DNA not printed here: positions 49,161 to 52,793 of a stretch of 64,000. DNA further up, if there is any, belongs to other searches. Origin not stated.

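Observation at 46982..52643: Coupled SNF2 helicase plus PglX/Eco57I-like adenine methyltransferase without any recognisable nuclease or partner genes: candidate minimal defence or epigenetic module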

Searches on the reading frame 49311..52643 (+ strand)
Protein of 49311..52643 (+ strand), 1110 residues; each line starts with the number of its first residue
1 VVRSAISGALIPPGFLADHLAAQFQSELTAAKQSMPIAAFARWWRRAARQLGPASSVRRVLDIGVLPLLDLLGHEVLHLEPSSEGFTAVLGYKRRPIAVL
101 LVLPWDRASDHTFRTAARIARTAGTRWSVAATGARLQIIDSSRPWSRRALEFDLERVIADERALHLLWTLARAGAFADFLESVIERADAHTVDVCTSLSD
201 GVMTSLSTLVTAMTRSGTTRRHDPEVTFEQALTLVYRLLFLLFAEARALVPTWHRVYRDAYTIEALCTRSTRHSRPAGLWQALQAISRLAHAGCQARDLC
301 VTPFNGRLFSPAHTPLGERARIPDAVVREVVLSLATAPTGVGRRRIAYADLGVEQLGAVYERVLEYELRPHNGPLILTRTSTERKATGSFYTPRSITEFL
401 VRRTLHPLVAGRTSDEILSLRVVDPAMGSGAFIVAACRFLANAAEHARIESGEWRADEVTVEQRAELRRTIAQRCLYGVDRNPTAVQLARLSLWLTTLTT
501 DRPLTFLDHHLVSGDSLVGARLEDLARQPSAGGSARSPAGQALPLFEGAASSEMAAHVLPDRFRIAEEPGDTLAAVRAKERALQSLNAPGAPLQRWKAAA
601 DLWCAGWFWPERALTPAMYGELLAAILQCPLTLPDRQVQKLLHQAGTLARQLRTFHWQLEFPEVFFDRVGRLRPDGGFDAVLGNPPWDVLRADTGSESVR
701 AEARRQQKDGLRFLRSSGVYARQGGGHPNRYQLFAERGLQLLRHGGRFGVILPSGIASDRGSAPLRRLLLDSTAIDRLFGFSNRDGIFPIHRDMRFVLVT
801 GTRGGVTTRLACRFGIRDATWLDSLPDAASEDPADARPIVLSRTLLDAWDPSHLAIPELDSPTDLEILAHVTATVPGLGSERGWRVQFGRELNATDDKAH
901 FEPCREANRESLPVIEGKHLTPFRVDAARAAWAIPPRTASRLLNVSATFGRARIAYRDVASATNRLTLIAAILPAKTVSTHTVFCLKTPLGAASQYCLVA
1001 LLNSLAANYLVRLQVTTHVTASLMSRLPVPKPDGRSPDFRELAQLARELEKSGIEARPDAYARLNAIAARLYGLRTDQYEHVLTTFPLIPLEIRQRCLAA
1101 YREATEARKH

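Call 7: search_protein_families(library=pfam, proteins=[window:49311-52643:+], max_evalue=0.01)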
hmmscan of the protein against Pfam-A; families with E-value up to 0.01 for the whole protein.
window:49311-52643:+ (1110 aa): 4 families
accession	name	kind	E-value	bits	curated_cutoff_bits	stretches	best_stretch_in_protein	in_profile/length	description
PF07669.17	Eco57I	-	2.6e-21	76.9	25.3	1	475-788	2-171/171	Eco57I restriction-modification methylase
PF02384.22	N6_Mtase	-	1.2e-12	48.3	20.4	1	380-498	18-102/311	N-6 DNA Methylase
PF20473.4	MmeI_Mtase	-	3.7e-06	26.7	27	1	415-501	16-90/259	MmeI, DNA-methyltransferase domain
PF01170.24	UPF0020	-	0.00099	19.3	22.3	1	421-493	31-96/197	RMKL-like, methyltransferase domain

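Call 8: search_protein_families(library=padloc, proteins=[window:49311-52643:+], max_evalue=0.01)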
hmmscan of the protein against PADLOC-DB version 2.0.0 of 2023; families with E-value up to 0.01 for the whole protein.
window:49311-52643:+ (1110 aa): 60 families (the best 25 are shown)
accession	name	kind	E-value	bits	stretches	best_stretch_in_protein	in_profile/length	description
PDLC02643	DrmMI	-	1.6e-100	335.7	2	373-757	542-937/1347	DrmMI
PDLC02638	DrmMI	-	1.8e-71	239.6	2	378-688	545-882/935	DrmMI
PDLC03622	REase_MTase_IIG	-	1.1e-54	183.4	5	699-817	934-1052/1524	Type IIG restriction enzyme-methyltransferase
PDLC02639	DrmMI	-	1.2e-47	160.7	1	373-523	237-390/803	DrmMI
PDLC03613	REase_MTase_IIG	-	7.5e-47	157.7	3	373-525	454-620/1250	Type IIG restriction enzyme-methyltransferase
PDLC02645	DrmMI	-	7.8e-43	144.7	2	366-534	529-728/772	DrmMI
PDLC03618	REase_MTase_IIG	-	2.3e-40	135.9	2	378-691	540-879/1429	Type IIG restriction enzyme-methyltransferase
PDLC03620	REase_MTase_IIG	-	1.9e-38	129.8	4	440-520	645-726/1378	Type IIG restriction enzyme-methyltransferase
PDLC03611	REase_MTase_IIG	-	3e-38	129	3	369-521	499-655/1532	Type IIG restriction enzyme-methyltransferase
PDLC02644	DrmMI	-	1.4e-37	127.2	2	366-526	45-236/988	DrmMI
PDLC03614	REase_MTase_IIG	-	2.8e-33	112.7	3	387-523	528-684/1584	Type IIG restriction enzyme-methyltransferase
PDLC03604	REase_MTase_IIG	-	1.1e-28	97.8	2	354-502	324-477/1011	Type IIG restriction enzyme-methyltransferase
PDLC03629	REase_MTase_IIG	-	1.1e-26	91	2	416-526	432-542/1182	Type IIG restriction enzyme-methyltransferase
PDLC02646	DrmMI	-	6.3e-24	82.1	2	450-526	23-105/792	DrmMI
PDLC03365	MTase_II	-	1.3e-18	65.2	1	865-1099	336-564/578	Type II methyltransferase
PDLC02642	DrmMI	-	1.6e-10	38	1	177-366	216-434/594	DrmMI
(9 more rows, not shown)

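Call 15: search_solved_structures(query=window:49311-52643:+, max_evalue=0.01)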
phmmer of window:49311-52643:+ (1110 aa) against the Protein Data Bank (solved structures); distinct sequences matched with E-value up to 0.01: 3.
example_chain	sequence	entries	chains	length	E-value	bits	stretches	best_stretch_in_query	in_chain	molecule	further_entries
8w0p_A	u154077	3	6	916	1.2e-05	26.5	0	385-446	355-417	RM.BsaXI | site-specific DNA-methyltransferase (adenine-specific)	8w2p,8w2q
8cxz_A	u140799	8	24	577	0.0082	17.1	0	383-502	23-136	Site-specific DNA-methyltransferase (adenine-specific)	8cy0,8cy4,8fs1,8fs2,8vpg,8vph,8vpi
7lni_A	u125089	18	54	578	0.0082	17.1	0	383-502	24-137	Site-specific DNA-methyltransferase (adenine-specific)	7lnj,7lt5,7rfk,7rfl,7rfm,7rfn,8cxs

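Call 17: search_protein_families(library=ncbifam, proteins=[window:49311-52643:+], max_evalue=0.01)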
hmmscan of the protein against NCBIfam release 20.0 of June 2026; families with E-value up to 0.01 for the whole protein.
window:49311-52643:+ (1110 aa): 6 families
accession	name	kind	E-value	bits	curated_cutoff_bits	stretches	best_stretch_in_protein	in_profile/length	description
TIGR02987.1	met_A_Alw26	exception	3.7e-25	88.6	353.5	3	884-1102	309-521/523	Alw26I/Eco31I/Esp3I family type II restriction adenine-specific DNA-methyltransferase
NF047738.1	antiphage_MADS2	equivalog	8.1e-16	57.4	720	2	384-497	307-409/654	methylation-associated defense system DNA methyltransferase MAD2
NF033451.1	BREX_2_MTaseX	equivalog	1.1e-11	43.3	400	1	384-527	192-325/1185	BREX-2 system adenine-specific DNA-methyltransferase PglX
NF033455.1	BREX_6_MTaseX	exception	1.1e-08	33.2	900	1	413-497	323-400/1319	BREX-6 system adenine-specific DNA-methyltransferase PglX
NF033452.1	BREX_1_MTaseX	exception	2.7e-08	32.1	500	1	415-502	310-384/1210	BREX-1 system adenine-specific DNA-methyltransferase PglX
NF033454.1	BREX_5_MTaseX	exception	0.00026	18.6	900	1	418-498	301-369/1404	BREX-5 system adenine-specific DNA-methyltransferase PglX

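Call 18: find_homologous_proteins(query=window:49311-52643:+, max_evalue=1e-10)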
Query window:49311-52643:+ (1110 aa): 6954 proteins with E <= 1e-10 among 8000 candidates; the best 120 are listed.
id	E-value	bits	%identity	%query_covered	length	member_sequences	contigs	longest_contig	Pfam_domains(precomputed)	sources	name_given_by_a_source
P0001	0.0e+0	2205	89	100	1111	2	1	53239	PF02384.23,PF07669.18,PF20473.5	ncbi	-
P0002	0.0e+0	2095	84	100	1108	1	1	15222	PF02384.23,PF07669.18,PF20473.5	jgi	jgi:N-6 DNA Methylase/Eco57I restriction-modification methylase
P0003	0.0e+0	2029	98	84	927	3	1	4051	PF02384.23,PF07669.18,PF20473.5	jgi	jgi:hypothetical protein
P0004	0.0e+0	1624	67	100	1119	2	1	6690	PF02384.23,PF07669.18,PF20473.5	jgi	jgi:hypothetical protein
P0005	0.0e+0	1623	66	100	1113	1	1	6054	PF02384.23,PF07669.18,PF20473.5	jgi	jgi:hypothetical protein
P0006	0.0e+0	1604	65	100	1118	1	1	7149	PF02384.23,PF07669.18,PF20473.5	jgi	jgi:hypothetical protein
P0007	0.0e+0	1600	66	100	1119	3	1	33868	PF02384.23,PF07669.18,PF20473.5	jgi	jgi:hypothetical protein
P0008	0.0e+0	1580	66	100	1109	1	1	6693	PF02384.23,PF07669.18,PF20473.5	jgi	jgi:hypothetical protein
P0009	0.0e+0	1572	67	98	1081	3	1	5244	PF02384.23,PF07669.18,PF20473.5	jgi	jgi:hypothetical protein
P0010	0.0e+0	1563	65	100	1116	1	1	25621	PF02384.23,PF07669.18,PF20473.5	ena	-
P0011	0.0e+0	1562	65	99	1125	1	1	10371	PF02384.23,PF07669.18,PF20473.5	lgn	-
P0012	0.0e+0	1554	65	99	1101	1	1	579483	PF02384.23,PF07669.18,PF20473.5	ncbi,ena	-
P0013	0.0e+0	1547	63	99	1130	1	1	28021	PF02384.23,PF07669.18,PF20473.5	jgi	jgi:hypothetical protein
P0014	0.0e+0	1528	64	99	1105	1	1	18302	PF02384.23,PF07669.18,PF20473.5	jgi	jgi:hypothetical protein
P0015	0.0e+0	1527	64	99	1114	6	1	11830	PF02384.23,PF07669.18,PF20473.5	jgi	-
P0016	0.0e+0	1520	64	99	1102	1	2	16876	PF02384.23,PF07669.18,PF20473.5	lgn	-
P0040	0.0e+0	1315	58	96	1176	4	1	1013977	PF02384.23,PF07669.18,PF13366.13,PF20473.5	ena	-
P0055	0.0e+0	1283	56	99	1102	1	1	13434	PF02384.23,PF07669.18,PF20473.5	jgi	jgi:hypothetical protein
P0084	0.0e+0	1237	55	99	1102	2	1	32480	PF02384.23,PF07669.18,PF20473.5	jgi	jgi:Eco57I restriction-modification methylase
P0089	0.0e+0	1234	55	100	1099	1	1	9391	PF02384.23,PF07669.18,PF20473.5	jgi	jgi:hypothetical protein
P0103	0.0e+0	1222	54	98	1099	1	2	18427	PF02384.23,PF07669.18,PF20473.5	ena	-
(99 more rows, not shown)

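Call 19: find_encoding_contigs(protein=P0001, flank=10000, max_places=2)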
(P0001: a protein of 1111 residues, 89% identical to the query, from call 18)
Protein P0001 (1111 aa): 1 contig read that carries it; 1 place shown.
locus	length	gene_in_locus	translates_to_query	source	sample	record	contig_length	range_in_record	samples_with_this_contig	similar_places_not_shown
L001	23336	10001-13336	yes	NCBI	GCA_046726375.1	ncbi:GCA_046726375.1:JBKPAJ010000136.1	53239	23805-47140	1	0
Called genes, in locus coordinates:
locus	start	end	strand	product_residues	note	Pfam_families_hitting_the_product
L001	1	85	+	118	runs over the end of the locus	PF14489:QueF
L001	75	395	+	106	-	PF01713:Smr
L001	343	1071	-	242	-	-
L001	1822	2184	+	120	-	PF03551:PadR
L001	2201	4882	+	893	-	PF12704:MacB_PCD, PF02687:FtsX, PF12704:MacB_PCD, PF02687:FtsX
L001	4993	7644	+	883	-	PF00246:Peptidase_M14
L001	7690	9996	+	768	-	PF04851:ResIII (weak), PF00176:SNF2-rel_dom, PF00271:Helicase_C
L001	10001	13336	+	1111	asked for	PF02384:N6_Mtase, PF20473:MmeI_Mtase (weak), PF07669:Eco57I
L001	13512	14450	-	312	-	PF02558:ApbA, PF08546:ApbA_C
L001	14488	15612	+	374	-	PF01979:Amidohydro_1 (weak), PF07969:Amidohydro_3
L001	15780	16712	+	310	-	-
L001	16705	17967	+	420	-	PF07244:POTRA, PF01103:Omp85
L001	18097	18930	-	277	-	PF00702:Hydrolase, PF08282:Hydrolase_3, PF05116:S6PP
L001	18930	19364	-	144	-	PF15956:DUF4760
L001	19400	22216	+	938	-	PF16078:2-oxogl_dehyd_N (weak), PF00676:E1_dh, PF02779:Transket_pyr, PF16870:OxoGdeHyase_C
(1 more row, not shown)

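Call 20: find_encoding_contigs(protein=P0012, flank=10000, max_places=2)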
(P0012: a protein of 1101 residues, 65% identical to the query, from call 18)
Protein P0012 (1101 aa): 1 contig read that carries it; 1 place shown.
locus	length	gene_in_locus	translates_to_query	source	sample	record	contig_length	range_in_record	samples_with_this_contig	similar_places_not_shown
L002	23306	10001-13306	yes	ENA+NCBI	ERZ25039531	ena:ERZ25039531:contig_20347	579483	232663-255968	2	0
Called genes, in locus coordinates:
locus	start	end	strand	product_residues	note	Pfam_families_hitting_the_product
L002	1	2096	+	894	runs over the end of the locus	PF12704:MacB_PCD, PF02687:FtsX (weak), PF12704:MacB_PCD, PF02687:FtsX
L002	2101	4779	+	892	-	PF12704:MacB_PCD, PF02687:FtsX, PF12704:MacB_PCD, PF02687:FtsX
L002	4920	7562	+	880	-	PF00246:Peptidase_M14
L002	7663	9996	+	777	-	PF04851:ResIII, PF00176:SNF2-rel_dom, PF00271:Helicase_C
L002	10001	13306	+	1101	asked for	PF02384:N6_Mtase, PF20473:MmeI_Mtase (weak), PF07669:Eco57I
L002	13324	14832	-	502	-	PF02558:ApbA, PF08546:ApbA_C (weak)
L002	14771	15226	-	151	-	-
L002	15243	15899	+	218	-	PF07969:Amidohydro_3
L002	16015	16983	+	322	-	-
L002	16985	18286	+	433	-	PF07244:POTRA (weak), PF01103:Omp85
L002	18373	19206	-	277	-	PF00702:Hydrolase, PF08282:Hydrolase_3, PF05116:S6PP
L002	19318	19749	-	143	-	PF15956:DUF4760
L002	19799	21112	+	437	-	PF16078:2-oxogl_dehyd_N (weak)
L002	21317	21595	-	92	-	-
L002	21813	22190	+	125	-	PF02779:Transket_pyr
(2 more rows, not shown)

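Call 21: find_encoding_contigs(protein=P0040, flank=10000, max_places=2)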
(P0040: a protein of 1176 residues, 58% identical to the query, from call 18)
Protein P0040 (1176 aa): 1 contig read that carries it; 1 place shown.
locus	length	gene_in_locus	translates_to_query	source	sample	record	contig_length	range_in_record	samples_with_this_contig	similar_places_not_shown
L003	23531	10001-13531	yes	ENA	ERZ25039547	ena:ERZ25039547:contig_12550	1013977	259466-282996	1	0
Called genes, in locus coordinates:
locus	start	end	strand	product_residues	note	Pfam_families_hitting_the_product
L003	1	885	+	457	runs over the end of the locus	PF00072:Response_reg, PF00158:Sigma54_activat, PF14532:Sigma54_activ_2, PF07728:AAA_5 (weak), PF25601:AAA_lid_14, PF02954:HTH_8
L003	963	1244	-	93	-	PF00216:Bac_DNA_binding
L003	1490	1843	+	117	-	PF14489:QueF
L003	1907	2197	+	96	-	PF01713:Smr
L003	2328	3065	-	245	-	PF13614:AAA_31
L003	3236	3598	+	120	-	PF03551:PadR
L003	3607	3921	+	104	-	-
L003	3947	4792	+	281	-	PF02687:FtsX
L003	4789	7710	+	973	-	PF12704:MacB_PCD, PF02687:FtsX, PF12704:MacB_PCD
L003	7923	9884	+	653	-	PF00176:SNF2-rel_dom, PF00270:DEAD (weak), PF04851:ResIII, PF00271:Helicase_C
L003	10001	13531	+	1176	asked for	PF02384:N6_Mtase, PF20473:MmeI_Mtase (weak), PF07669:Eco57I, PF13366:PDDEXK_3 (weak)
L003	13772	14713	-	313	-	PF02558:ApbA, PF08546:ApbA_C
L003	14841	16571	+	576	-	PF07969:Amidohydro_3, PF01979:Amidohydro_1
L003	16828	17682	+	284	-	-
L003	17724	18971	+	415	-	PF07244:POTRA (weak), PF01103:Omp85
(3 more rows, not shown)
